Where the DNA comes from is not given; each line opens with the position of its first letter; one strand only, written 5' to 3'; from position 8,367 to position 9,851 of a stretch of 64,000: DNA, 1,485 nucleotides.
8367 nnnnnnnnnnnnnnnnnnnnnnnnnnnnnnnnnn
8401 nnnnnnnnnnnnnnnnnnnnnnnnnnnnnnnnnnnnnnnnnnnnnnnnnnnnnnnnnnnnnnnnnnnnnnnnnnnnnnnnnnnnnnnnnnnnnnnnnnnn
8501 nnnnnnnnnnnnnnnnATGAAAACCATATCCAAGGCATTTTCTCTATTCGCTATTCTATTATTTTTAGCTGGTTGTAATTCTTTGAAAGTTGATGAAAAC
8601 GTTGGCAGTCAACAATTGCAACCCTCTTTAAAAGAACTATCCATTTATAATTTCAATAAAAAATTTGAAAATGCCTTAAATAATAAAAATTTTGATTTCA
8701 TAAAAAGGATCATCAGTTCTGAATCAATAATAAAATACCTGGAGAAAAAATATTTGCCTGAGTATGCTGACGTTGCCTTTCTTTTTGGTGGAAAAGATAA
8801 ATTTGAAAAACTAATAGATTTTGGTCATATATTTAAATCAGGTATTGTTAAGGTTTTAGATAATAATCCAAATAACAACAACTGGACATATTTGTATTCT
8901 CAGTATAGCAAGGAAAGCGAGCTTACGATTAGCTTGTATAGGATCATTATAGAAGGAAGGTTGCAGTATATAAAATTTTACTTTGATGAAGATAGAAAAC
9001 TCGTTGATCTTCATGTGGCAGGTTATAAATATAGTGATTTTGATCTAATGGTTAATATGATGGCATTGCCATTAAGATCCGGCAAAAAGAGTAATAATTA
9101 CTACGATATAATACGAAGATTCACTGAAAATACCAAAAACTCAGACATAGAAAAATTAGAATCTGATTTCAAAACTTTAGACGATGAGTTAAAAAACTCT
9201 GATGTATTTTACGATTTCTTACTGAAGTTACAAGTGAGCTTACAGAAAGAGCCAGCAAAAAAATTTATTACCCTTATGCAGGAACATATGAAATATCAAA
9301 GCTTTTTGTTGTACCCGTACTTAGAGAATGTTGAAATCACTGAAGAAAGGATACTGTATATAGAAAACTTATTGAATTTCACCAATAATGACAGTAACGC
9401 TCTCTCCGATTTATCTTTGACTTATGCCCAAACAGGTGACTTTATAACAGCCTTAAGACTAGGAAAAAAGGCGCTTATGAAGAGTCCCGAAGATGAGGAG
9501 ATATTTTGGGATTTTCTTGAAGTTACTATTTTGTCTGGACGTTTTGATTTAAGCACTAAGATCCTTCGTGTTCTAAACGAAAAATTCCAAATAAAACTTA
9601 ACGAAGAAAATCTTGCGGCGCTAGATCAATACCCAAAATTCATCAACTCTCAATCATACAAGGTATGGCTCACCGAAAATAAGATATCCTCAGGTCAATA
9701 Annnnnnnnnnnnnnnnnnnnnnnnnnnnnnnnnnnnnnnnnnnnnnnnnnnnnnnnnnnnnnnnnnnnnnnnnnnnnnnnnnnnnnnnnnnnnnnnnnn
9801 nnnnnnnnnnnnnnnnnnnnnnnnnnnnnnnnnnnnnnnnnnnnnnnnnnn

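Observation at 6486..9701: Low-GC two-gene islet: secreted transglutaminase-like protein plus a TPR lipoprotein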

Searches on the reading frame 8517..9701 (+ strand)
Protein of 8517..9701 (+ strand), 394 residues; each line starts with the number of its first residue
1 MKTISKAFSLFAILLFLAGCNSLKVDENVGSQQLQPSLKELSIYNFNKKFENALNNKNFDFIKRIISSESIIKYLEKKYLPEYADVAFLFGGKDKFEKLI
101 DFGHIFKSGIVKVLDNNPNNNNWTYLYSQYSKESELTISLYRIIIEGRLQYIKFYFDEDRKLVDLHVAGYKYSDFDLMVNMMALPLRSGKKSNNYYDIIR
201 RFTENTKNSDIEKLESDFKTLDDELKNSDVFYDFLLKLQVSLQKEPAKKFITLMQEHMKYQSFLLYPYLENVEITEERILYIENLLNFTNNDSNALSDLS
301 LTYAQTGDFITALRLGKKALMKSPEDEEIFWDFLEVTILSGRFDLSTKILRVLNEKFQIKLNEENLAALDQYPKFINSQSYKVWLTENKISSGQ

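Call 3: search_protein_families(library=pfam, proteins=[window:8517-9701:+], max_evalue=0.01)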
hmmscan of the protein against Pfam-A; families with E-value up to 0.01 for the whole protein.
window:8517-9701:+ (394 aa): 0 families

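Call 4: search_protein_families(library=ncbifam, proteins=[window:8517-9701:+], max_evalue=0.01)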
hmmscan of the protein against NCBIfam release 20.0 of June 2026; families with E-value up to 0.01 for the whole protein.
window:8517-9701:+ (394 aa): 0 families

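Call 9: find_homologous_proteins(query=window:8517-9701:+)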
Query window:8517-9701:+ (394 aa): 2 proteins with E <= 0.001 among 5157 candidates.
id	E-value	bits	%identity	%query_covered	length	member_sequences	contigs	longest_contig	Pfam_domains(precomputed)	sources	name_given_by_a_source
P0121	1.1e-184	632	74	100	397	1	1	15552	-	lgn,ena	-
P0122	1.9e-134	467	56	100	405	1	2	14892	-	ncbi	-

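Call 13: find_encoding_contigs(protein=P0121, flank=10000, max_places=4)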
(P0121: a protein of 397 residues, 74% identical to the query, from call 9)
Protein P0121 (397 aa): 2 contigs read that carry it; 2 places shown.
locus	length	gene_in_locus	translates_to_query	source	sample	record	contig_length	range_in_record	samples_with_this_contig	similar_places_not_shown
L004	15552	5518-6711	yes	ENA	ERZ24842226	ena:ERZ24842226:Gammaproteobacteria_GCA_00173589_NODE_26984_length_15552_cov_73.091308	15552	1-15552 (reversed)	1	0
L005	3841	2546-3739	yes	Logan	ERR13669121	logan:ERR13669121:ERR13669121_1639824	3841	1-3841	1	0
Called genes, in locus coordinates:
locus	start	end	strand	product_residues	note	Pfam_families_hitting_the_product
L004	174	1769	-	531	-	PF00463:ICL, PF13714:PEP_mutase, PF00463:ICL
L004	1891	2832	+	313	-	PF00126:HTH_1, PF03466:LysR_substrate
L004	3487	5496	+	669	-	PF12969:DUF3857, PF01841:Transglut_core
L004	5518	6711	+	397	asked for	-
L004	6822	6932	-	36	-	-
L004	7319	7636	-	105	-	-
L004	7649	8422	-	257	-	PF03030:H_PPase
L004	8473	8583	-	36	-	-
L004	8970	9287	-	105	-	-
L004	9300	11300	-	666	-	PF03030:H_PPase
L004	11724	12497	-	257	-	-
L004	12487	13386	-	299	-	-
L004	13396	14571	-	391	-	PF03150:CCP_MauG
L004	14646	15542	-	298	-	PF20243:MbnP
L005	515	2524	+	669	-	PF12969:DUF3857, PF01841:Transglut_core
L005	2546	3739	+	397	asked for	-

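Call 25: search_protein_families(library=pfam, proteins=[window:8517-9701:+, P0121, P0122], max_evalue=10)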
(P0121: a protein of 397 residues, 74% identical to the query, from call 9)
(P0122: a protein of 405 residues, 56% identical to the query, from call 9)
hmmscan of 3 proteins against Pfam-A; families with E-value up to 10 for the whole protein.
window:8517-9701:+ (394 aa): 4 families
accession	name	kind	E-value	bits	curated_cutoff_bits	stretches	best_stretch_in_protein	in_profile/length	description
PF14559.12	TPR_19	-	0.031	15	25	1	305-356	3-54/68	Tetratricopeptide repeat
PF07719.23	TPR_2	-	0.073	13.7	27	1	294-326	2-34/34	Tetratricopeptide repeat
PF13424.12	TPR_12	-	0.22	12.2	30.1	1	291-320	43-72/77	Tetratricopeptide repeat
PF09716.15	ETRAMP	-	8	7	29.1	1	4-63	3-57/81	Malarial early transcribed membrane protein (ETRAMP)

P0121 (397 aa): 3 families
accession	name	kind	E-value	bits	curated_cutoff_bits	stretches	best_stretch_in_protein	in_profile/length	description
PF07719.23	TPR_2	-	0.019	15.5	27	1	297-329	2-34/34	Tetratricopeptide repeat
PF14559.12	TPR_19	-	0.025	15.4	25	1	309-359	4-54/68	Tetratricopeptide repeat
PF13431.12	TPR_17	-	0.28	12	24.4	1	285-316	2-33/34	Tetratricopeptide repeat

P0122 (405 aa): 0 families

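Call 35: predict_structure(alignment_id=A3)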
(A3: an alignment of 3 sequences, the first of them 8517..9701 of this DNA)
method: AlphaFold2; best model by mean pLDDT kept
length: 394 residues; sequences in the alignment: 3
mean_pLDDT: 44.9   pTM: 0.29
mean pLDDT of the five models: 44.9, 43.2, 40.9, 39.8, 39.4
residues with pLDDT >= 90: 0; 70-90: 0; 50-70: 123; < 50: 271
segments of 3 or more residues with pLDDT < 50: 1-59, 66-138, 143-149, 155-165, 167-193, 260-282, 284-289, 334-377, 379-381, 390-394
pLDDT, mean of each block of 10 residues (from residue 1): 42 38 26 29 41 45 47 39 27 27 34 40 44 42 46 48 45 44 41 50 58 64 55 59 60 57 33 42 49 57 51 55 52 47 41 39 39 47 50 45
secondary structure, 60 per line:
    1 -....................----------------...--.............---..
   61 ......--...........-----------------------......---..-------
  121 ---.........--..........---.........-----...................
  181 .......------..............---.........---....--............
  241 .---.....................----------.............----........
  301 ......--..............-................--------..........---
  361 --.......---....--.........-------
elements in order: H2-21 H43-55 H59-66 H69-79 H103-108 E124-132 E135-144 E148-156 E162-171 H172-187 H194-207 H211-219 H223-226 H229-241 H245-265 H276-288 H293-306 H309-322 H324-339 H348-357 H363-369 H373-376 H379-387

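Call 36: search_protein_representatives(alignment_id=A3)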
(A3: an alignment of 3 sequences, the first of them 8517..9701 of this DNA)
Query: 3 sequences, 397 profile positions. Proteins with E-value up to 0.001 (for the whole library): 81; up to 1e-10: 18; up to 1e-30: 5. The best 81 are listed.
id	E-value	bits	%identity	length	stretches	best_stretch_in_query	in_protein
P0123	1.2e-151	521.4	-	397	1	1-397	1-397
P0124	7.9e-64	232.3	-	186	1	212-393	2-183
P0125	1.8e-39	152.2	-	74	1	324-397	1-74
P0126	1.8e-32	129.1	-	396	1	2-392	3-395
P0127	3.8e-32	128.0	-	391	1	8-390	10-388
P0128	3.2e-30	121.7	-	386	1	2-391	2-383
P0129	3.1e-28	115.1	-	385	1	10-389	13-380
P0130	5.1e-27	111.1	-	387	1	45-392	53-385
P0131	6.1e-24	101.0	-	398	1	4-388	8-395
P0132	4.9e-22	94.7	-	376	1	11-390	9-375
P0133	1.8e-21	92.9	-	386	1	10-392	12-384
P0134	7.8e-20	87.5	-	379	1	42-391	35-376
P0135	1.1e-16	77.1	-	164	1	230-392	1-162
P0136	1.3e-16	76.9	-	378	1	119-391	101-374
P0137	2.7e-16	75.8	-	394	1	10-390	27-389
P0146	6.8e-08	48.2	-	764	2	268-394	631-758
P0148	1.1e-07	47.5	-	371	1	44-387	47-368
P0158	1.0e-05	41.0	-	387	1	1-388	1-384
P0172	7.0e-05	38.3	-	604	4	267-330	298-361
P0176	2.1e-04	36.7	-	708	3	276-330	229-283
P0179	2.3e-04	36.6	-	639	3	270-360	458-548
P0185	4.8e-04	35.5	-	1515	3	282-356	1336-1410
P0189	6.0e-04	35.2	-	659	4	272-332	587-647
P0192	6.5e-04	35.1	-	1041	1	311-390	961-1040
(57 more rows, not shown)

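Call 38: find_homologous_proteins(query=A4, max_evalue=0.00001)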
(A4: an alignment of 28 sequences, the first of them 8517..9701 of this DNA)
Query A4 (28 sequences) (394 aa, profile of the alignment): 5 proteins with E <= 0.00001 among 8000 candidates.
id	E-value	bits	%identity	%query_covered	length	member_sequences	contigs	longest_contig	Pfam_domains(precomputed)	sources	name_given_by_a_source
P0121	4.4e-113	396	74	100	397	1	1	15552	-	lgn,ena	-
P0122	7.1e-108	379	56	100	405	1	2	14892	-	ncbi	-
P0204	1.2e-97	345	20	65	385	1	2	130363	-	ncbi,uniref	ncbi:hypothetical protein ACFSJ3_18050 [Corallincola platygyrae]|uniref:Uncharacterized protein n=1 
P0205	7.2e-10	57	29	19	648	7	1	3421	PF25060.1,PF13414.13,PF12569.15,PF13374.13,PF07721.21,PF25068.3,PF00515.35,PF13424.13,PF13429.13,PF14561.13,PF07719.24,PF13174.13,PF20308.5,PF25063.1,PF13431.13,PF23914.2,PF25062.2,PF25058.2,PF13176.13,PF13428.13,PF25064.2,PF14559.13,PF13371.13,PF17874.8,PF12895.14,PF21033.5,PF13432.13,PF09295.17,PF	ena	-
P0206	1.7e-6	46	26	35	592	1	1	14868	PF13431.13,PF23914.2,PF13414.13,PF13176.13,PF13428.13,PF14559.13,PF24575.2,PF13371.13,PF13186.12,PF04055.28,PF00515.35,PF13424.13,PF21033.5,PF13432.13,PF13429.13,PF13181.13,PF07719.24,PF13174.13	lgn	-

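Call 42: find_encoding_contigs(protein=P0126, flank=5000, max_places=2)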
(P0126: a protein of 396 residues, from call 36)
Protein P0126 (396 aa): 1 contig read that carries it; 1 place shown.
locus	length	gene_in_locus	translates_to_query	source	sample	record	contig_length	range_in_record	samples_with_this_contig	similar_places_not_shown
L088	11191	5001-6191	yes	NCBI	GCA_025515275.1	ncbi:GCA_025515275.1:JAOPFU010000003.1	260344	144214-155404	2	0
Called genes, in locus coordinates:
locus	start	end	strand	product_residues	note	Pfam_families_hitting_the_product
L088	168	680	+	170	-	PF01625:PMSR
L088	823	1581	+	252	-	PF00563:EAL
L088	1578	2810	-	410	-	PF00270:DEAD, PF04851:ResIII, PF00271:Helicase_C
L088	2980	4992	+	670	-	PF12969:DUF3857, PF01841:Transglut_core (weak)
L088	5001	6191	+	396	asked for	-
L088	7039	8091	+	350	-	PF02547:Queuosine_synth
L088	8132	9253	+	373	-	PF01702:TGT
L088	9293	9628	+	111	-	PF02699:YajC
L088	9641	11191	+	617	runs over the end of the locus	PF13721:SecD-TM1, PF07549:Sec_GG (weak), PF21760:SecD_1st, PF22599:SecDF_P1_head, PF02355:SecD_SecF_C, PF03176:MMPL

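Call 43: find_encoding_contigs(protein=P0131, flank=5000, max_places=2)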
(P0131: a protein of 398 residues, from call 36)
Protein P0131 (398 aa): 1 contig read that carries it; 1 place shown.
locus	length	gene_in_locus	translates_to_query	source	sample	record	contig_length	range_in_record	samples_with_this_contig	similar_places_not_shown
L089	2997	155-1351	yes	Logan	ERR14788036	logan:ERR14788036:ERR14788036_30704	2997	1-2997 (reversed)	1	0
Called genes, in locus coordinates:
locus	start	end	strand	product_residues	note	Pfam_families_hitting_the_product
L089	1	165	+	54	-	?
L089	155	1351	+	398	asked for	-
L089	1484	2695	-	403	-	PF00266:Aminotran_5, PF01212:Beta_elim_lyase (weak)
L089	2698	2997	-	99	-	?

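Call 44: find_encoding_contigs(protein=P0158, flank=5000, max_places=2)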
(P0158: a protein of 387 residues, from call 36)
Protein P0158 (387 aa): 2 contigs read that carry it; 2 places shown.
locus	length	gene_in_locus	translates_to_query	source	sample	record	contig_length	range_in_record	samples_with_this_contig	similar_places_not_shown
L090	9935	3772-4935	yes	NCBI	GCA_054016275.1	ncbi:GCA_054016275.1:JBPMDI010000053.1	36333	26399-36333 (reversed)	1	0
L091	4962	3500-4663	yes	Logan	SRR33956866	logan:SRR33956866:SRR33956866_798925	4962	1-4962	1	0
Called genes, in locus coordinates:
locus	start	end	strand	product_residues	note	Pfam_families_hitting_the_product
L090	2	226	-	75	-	?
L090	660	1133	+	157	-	-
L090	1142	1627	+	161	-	-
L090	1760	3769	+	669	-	PF12969:DUF3857, PF01841:Transglut_core (faint)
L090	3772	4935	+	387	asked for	PF00515:TPR_1 (faint)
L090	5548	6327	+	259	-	-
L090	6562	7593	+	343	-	PF08242:Methyltransf_12 (faint), PF00891:Methyltransf_2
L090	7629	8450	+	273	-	PF22814:WelO5, PF13640:2OG-FeII_Oxy_3 (weak)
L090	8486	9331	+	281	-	PF02353:CMAS, PF01209:Ubie_methyltran (weak), PF05175:MTS (weak), PF13489:Methyltransf_23, PF08241:Methyltransf_11, PF08242:Methyltransf_12, PF13649:Methyltransf_25, PF13847:Methyltransf_31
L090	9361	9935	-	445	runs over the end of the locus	PF02310:B12-binding, PF04055:Radical_SAM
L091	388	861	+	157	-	-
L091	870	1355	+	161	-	-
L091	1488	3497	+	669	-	PF12969:DUF3857, PF01841:Transglut_core (faint)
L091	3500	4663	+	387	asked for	PF00515:TPR_1 (faint)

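Call 45: find_encoding_contigs(protein=P0148, flank=5000, max_places=2)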
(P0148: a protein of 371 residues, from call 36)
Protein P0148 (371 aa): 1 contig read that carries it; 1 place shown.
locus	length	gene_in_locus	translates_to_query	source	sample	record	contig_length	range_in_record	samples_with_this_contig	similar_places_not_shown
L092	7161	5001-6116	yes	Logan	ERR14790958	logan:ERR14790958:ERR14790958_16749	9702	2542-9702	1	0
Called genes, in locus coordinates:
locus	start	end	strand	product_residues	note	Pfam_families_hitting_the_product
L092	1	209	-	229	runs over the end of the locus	PF00293:NUDIX, PF21906:WHD_NrtR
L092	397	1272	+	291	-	PF13793:Pribosyltran_N, PF00156:Pribosyltran, PF14572:Pribosyl_synth (weak)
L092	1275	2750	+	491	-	PF18127:NAMPT_N, PF04095:NAPRTase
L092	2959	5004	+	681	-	PF12969:DUF3857, PF01841:Transglut_core (faint)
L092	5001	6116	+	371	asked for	-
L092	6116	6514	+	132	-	-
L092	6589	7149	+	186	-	PF20969:MASE11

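Call 47: predict_structure(alignment_id=A5)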
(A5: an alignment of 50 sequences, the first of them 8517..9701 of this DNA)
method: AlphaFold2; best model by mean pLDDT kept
length: 394 residues; sequences in the alignment: 50
mean_pLDDT: 86.3   pTM: 0.83
mean pLDDT of the five models: 86.3, 85.6, 85.5, 84.8, 84.1
residues with pLDDT >= 90: 223; 70-90: 113; 50-70: 51; < 50: 7
segments of 3 or more residues with pLDDT < 50: 392-394
pLDDT, mean of each block of 10 residues (from residue 1): 78 79 54 78 97 95 95 89 65 54 87 81 95 96 90 97 94 91 82 82 94 96 90 91 89 82 64 78 94 97 96 98 97 97 97 93 73 92 86 44
secondary structure, 60 per line:
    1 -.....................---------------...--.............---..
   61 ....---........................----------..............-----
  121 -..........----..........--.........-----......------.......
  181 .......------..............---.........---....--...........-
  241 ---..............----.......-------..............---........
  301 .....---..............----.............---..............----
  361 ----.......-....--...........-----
elements in order: H2-22 H43-55 H59-64 H68-91 H102-115 E122-131 E136-145 E148-156 E162-167 H174-187 H194-207 H211-219 H223-226 H229-239 H244-257 H262-268 H276-289 H293-305 H309-322 H327-339 H343-356 H365-371 H373-376 H379-389

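Call 73: find_related_loci(query=A3, collection=metagenome_contigs, flank=8000)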
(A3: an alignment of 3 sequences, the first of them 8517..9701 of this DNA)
Query A3 (394 aa) in metagenome_contigs; peptide patterns used: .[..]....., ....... (x = any residue, [..] = any of these).
600 stretches matched a pattern, but none encodes a relative of the query by tblastn (E <= 1e-3).

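Call 78: search_dna_similar(query=window:8517-9701:+, collection=plasmids, mode=protein, max_rows=10, max_evalue=0.001)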
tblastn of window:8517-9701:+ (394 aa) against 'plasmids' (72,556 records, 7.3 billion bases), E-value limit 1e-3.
No match.

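Call 85: fold_search(model_id=the predicted structure, library=pdb)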
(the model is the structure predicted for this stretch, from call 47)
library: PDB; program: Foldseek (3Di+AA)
matches with E <= 10: 1265; with E <= 0.001: 1
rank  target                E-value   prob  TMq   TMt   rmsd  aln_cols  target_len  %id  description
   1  8chy                  8.8e-04  1.00  0.29  0.38   9.5       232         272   16  Crystal structure of an 8-repeat consensus TPR superhelix with Zinc. (released 2024-02-21)
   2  9qhc_B                3.4e-03  1.00  0.28  0.36  10.0       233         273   17  Crystal structure of 8-repeat CTPR protein with eliminated coordination sites (released 2025-10-22)
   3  6yyy_A                7.3e-03  1.00  0.30  0.28   8.1       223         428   14  Aspartyl/Asparaginyl beta-hydroxylase (AspH) oxygenase and TPR domains in complex with manganese, 4,4-dimethyl-2-oxogl (released 2021-03-17)
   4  9qhc_A                7.7e-03  1.00  0.26  0.33  11.3       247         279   16  Crystal structure of 8-repeat CTPR protein with eliminated coordination sites (released 2025-10-22)
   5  8re8_A                8.4e-03  1.00  0.23  0.21  12.2       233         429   14  Aspartyl/Asparaginyl beta-hydroxylase (AspH) R688Q variant in complex with Mn, (3R)-methyl-2-oxoglutarate and a Factor (released 2024-12-18)
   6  3mkq_C                8.4e-03  0.91  0.19  0.11  20.4       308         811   11  Crystal structure of yeast alpha/betaprime-COP subcomplex of the COPI vesicular coat (released 2010-07-14)
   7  5g04_K                8.8e-03  1.00  0.25  0.21  12.5       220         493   15  Structure of the human APC-Cdc20-Hsl1 complex (released 2016-05-25)
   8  5ods_C                8.8e-03  0.92  0.20  0.16  19.6       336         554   10  Structure of a phosphoprotein-protein complex (released 2018-03-14)
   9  9qhb                  1.0e-02  1.00  0.27  0.35  10.1       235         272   15  Crystal structure of 16-repeat CTPR protein with eliminated coordination sites (released 2025-10-22)
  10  6yyu                  1.2e-02  1.00  0.25  0.24  12.2       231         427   13  Aspartyl/Asparaginyl beta-hydroxylase (AspH) oxygenase and TPR domains in complex with manganese and 2-oxoglutarate (released 2021-03-17)
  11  8re5_A                1.2e-02  1.00  0.23  0.22  12.4       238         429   15  Aspartyl/Asparaginyl beta-hydroxylase (AspH) R735Q variant in complex with Mn, 2-oxosuberate and a Factor X derived pe (released 2024-12-18)
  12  8dtg_B                1.2e-02  1.00  0.25  0.16   8.7       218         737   15  Cryo-EM structure of Arabidopsis SPY alternative conformation 1 (released 2023-03-08)
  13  3as5_A                1.3e-02  1.00  0.23  0.42   8.7       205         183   13  MamA AMB-1 P212121 (released 2011-07-20)
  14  6q9f_A                1.3e-02  1.00  0.32  0.29   7.7       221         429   15  Aspartyl/Asparaginyl beta-hydroxylase (AspH) H679A in complex with Mn, NOG and Factor X peptide fragment (39mer-4Ser) (released 2020-01-15)
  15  9fpz_B                1.4e-02  1.00  0.26  0.14   8.9       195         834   14  Human NatA-MAP2 80S ribosome complex (released 2024-07-03)
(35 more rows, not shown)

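Call 90: search_protein_families(library=padloc, proteins=[window:8517-9701:+], max_evalue=0.01)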
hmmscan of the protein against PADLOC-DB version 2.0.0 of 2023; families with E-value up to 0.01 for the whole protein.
window:8517-9701:+ (394 aa): 0 families

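Call 91: search_protein_families(library=phrogs, proteins=[window:8517-9701:+], max_evalue=0.01)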
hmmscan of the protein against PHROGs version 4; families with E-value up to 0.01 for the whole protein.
window:8517-9701:+ (394 aa): 0 families

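Call 92: search_protein_families(library=pfam, alignment_id=A5, max_evalue=0.01)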
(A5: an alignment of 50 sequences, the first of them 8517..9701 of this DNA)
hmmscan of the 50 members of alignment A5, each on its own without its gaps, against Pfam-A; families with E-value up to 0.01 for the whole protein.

A. member 1, window:8517-9701:+ (394 aa): 0 families

B. families by the number of members that match (of 50 scanned): 21 families
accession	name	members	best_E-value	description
PF14559.12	TPR_19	23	5.8e-11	Tetratricopeptide repeat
PF13428.12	TPR_14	15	1.3e-07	Tetratricopeptide repeat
PF13432.12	TPR_16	13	5.1e-06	Tetratricopeptide repeat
PF07719.23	TPR_2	12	5.4e-07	Tetratricopeptide repeat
PF12895.13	ANAPC3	8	3.9e-06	Anaphase-promoting complex, cyclosome, subunit 3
PF13181.12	TPR_8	7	5.6e-05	Tetratricopeptide repeat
PF13414.12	TPR_11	6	3.3e-06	TPR repeat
PF00515.34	TPR_1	6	5.2e-06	Tetratricopeptide repeat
PF09295.16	ChAPs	2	0.0004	ChAPs (Chs5p-Arf1p-binding proteins)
PF13176.12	TPR_7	2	0.0011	Tetratricopeptide repeat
PF13174.12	TPR_6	1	7.3e-06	Tetratricopeptide repeat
PF04733.20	Coatomer_E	1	8.8e-05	Coatomer epsilon subunit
PF13424.12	TPR_12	1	0.00013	Tetratricopeptide repeat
PF25062.1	ARM_TT21_N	1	0.0002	Tetratricopeptide repeat protein 21 N-terminal ARM repeat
PF19875.4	DUF6348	1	0.002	Family of unknown function (DUF6348)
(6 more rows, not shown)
